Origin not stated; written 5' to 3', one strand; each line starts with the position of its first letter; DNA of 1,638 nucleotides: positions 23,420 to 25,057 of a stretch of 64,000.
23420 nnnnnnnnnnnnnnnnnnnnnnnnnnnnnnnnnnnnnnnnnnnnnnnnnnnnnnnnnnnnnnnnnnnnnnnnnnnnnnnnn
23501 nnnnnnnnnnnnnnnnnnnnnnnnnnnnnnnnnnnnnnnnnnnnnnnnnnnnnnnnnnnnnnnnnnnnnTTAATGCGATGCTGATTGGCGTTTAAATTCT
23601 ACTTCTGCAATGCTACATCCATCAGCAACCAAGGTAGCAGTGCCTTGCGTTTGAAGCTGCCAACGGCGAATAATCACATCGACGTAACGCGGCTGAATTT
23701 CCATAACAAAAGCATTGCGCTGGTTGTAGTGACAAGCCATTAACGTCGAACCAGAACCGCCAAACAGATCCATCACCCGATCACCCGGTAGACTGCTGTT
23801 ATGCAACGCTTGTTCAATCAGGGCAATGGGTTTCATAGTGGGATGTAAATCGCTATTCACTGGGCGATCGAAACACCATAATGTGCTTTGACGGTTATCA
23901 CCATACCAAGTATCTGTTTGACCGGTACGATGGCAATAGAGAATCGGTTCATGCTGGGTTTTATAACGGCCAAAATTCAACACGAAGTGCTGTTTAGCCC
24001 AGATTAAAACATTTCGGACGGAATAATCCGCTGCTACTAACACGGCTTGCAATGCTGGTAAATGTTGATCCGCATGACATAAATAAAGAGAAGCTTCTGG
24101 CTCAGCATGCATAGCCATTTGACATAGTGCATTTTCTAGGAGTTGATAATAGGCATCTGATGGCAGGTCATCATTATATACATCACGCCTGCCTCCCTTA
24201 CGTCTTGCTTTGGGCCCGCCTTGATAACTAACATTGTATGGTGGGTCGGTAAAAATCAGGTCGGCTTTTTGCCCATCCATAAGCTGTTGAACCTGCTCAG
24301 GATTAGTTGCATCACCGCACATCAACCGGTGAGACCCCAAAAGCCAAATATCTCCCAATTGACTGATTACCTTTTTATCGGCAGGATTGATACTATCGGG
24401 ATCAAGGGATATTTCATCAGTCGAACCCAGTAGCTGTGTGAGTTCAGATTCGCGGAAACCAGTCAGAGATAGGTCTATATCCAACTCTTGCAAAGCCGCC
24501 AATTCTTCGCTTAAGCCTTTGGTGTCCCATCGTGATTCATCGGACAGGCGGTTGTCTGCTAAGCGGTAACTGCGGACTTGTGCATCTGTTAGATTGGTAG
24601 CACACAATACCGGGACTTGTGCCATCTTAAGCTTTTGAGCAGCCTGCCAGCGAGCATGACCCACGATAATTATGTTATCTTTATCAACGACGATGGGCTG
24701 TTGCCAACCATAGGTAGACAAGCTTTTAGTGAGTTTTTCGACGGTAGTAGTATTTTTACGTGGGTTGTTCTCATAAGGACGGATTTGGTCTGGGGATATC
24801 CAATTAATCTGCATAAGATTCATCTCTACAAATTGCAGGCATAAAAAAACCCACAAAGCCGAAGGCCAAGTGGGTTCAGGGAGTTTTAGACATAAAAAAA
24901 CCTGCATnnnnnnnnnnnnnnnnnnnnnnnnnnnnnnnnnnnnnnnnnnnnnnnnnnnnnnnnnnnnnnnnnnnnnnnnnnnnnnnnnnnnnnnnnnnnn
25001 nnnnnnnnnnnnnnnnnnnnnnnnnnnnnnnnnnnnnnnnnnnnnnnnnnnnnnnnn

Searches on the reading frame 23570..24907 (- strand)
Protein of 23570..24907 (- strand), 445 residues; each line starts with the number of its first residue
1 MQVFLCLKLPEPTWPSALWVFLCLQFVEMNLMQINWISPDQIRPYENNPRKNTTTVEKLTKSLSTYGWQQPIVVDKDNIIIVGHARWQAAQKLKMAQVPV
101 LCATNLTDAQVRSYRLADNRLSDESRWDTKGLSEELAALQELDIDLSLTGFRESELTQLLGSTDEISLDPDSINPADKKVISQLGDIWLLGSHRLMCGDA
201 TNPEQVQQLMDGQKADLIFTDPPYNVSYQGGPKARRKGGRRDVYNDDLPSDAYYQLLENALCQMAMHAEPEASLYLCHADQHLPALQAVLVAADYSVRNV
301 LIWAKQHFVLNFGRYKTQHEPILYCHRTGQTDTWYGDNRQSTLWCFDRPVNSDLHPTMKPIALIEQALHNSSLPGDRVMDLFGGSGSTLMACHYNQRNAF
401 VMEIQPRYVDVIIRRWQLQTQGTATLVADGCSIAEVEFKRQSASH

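Call 7: search_protein_families(library=pfam, proteins=[window:23570-24907:-], max_evalue=0.01)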
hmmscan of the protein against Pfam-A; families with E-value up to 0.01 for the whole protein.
window:23570-24907:- (445 aa): 4 families
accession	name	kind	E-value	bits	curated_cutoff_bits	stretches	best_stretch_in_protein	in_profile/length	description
PF01555.25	N6_N4_Mtase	-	2.3e-25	90.3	26.7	1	216-412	2-219/221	DNA methylase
PF02195.25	ParB_N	-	9e-09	35.7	26.3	1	34-119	3-93/95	ParB N-terminal domain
PF03602.21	Cons_hypoth95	-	5e-05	23.5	24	0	202-227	100-126/182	Conserved hypothetical protein 95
PF02086.21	MethyltransfD12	-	0.0083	16.3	22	0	207-226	168-187/253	D12 class N6 adenine-specific DNA methyltransferase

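Call 88: search_protein_families(library=phrogs, proteins=[window:23570-24814:-], max_evalue=0.001)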
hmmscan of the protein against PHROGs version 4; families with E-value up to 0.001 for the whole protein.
window:23570-24814:- (414 aa): 23 families
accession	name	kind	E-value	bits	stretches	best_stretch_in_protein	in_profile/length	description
phrog_498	-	other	3.5e-141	472.8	1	1-410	33-445/633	DNA methyltransferase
phrog_620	-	DNA, RNA and nucleotide metabolism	8.9e-46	157.7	1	1-140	7-146/217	ParB-like partition protein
phrog_8071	-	DNA, RNA and nucleotide metabolism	3.8e-41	142.6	1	4-200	8-210/389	ParB-like partition protein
phrog_67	-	other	1.4e-37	131.2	1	159-390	121-348/743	DNA methyltransferase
phrog_930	-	DNA, RNA and nucleotide metabolism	5.4e-32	112.4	1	2-138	6-142/223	ParB-like partition protein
phrog_15396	-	DNA, RNA and nucleotide metabolism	7.9e-31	108.8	1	1-143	2-145/258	ParB-like partition nuclease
phrog_940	-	DNA, RNA and nucleotide metabolism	3.3e-27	96.7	1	1-120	4-122/388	nuclease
phrog_23085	-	unknown function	1e-24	87.7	1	287-395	3-115/138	-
phrog_723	-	DNA, RNA and nucleotide metabolism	2.4e-22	80.8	1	2-144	12-155/223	ParB-like partition protein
phrog_18056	-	DNA, RNA and nucleotide metabolism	9.7e-22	78.4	1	1-88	1-88/387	ParB-like partition nuclease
phrog_3008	-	other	1.1e-21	78.3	1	310-409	132-235/244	DNA methyltransferase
phrog_9353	-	unknown function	1.3e-15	58.9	1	6-131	14-140/245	-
phrog_4715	-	DNA, RNA and nucleotide metabolism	1.2e-13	51.3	1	2-91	146-240/630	ParB-like partition protein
phrog_6218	-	DNA, RNA and nucleotide metabolism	6.3e-11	43.1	1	1-81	3-89/506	ParB-like partition protein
phrog_18293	-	other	4.8e-10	40.4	1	308-386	30-108/119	methyltransferase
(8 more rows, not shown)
